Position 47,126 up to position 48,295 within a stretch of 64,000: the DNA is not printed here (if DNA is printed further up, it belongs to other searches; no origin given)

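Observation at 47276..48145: NifX-like cofactor-binding domain fused through a Cys/His-rich linker to a SlyD-type FKBP isomerase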

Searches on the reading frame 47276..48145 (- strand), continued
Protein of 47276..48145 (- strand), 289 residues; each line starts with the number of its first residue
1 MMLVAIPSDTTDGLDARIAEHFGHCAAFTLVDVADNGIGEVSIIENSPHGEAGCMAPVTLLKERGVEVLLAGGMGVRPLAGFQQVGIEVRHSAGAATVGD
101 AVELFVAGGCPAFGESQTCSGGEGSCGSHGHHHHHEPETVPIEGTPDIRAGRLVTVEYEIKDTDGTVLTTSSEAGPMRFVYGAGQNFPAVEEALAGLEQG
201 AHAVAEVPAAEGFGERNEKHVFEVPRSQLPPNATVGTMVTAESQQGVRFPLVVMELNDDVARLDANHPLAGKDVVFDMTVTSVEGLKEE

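Call 55: search_solved_structures(query=P0109, max_evalue=1e-8, show_alignments=5)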
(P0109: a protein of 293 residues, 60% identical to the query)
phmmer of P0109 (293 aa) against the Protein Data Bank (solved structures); distinct sequences matched with E-value up to 1e-8: 12.
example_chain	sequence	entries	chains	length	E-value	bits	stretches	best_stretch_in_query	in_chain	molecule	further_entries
8g01_D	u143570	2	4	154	1.1e-22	84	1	148-293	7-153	FKBP-type peptidyl-prolyl cis-trans isomerase SlyD | Peptidyl-prolyl cis-trans isomerase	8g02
2k8i_A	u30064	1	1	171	1.5e-22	83.6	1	148-293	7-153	Peptidyl-prolyl cis-trans isomerase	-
2kfw_A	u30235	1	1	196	3e-22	82.6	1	148-293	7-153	FKBP-type peptidyl-prolyl cis-trans isomerase slyD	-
4odm_A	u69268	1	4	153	1.5e-21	80.3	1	148-293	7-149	Peptidyl-prolyl cis-trans isomerase SlyD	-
7oxk_A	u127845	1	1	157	1.6e-21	80.2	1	148-293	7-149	Peptidyl-prolyl cis-trans isomerase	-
3cgm_A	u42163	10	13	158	1.6e-21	80.2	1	148-293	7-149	Peptidyl-prolyl cis-trans isomerase | Peptidyl-prolyl cis-trans isomerase SlyD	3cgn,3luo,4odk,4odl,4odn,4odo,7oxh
1ix5_A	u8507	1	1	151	7e-15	58.4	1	143-279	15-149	FKBP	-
2kr7_A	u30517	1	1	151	1.7e-13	53.8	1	151-282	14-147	FKBP-type peptidyl-prolyl cis-trans isomerase slyD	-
1t3v_A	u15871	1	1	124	3.2e-12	49.7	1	1-110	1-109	conserved hypothetical protein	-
1o13_A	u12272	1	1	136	4.3e-12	49.3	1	1-110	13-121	probable NifB protein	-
3pr9_A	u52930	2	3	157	2.3e-11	46.9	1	151-280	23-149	FKBP-type peptidyl-prolyl cis-trans isomerase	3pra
3prb_A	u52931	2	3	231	7.4e-11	45.2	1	151-280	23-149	FKBP-type peptidyl-prolyl cis-trans isomerase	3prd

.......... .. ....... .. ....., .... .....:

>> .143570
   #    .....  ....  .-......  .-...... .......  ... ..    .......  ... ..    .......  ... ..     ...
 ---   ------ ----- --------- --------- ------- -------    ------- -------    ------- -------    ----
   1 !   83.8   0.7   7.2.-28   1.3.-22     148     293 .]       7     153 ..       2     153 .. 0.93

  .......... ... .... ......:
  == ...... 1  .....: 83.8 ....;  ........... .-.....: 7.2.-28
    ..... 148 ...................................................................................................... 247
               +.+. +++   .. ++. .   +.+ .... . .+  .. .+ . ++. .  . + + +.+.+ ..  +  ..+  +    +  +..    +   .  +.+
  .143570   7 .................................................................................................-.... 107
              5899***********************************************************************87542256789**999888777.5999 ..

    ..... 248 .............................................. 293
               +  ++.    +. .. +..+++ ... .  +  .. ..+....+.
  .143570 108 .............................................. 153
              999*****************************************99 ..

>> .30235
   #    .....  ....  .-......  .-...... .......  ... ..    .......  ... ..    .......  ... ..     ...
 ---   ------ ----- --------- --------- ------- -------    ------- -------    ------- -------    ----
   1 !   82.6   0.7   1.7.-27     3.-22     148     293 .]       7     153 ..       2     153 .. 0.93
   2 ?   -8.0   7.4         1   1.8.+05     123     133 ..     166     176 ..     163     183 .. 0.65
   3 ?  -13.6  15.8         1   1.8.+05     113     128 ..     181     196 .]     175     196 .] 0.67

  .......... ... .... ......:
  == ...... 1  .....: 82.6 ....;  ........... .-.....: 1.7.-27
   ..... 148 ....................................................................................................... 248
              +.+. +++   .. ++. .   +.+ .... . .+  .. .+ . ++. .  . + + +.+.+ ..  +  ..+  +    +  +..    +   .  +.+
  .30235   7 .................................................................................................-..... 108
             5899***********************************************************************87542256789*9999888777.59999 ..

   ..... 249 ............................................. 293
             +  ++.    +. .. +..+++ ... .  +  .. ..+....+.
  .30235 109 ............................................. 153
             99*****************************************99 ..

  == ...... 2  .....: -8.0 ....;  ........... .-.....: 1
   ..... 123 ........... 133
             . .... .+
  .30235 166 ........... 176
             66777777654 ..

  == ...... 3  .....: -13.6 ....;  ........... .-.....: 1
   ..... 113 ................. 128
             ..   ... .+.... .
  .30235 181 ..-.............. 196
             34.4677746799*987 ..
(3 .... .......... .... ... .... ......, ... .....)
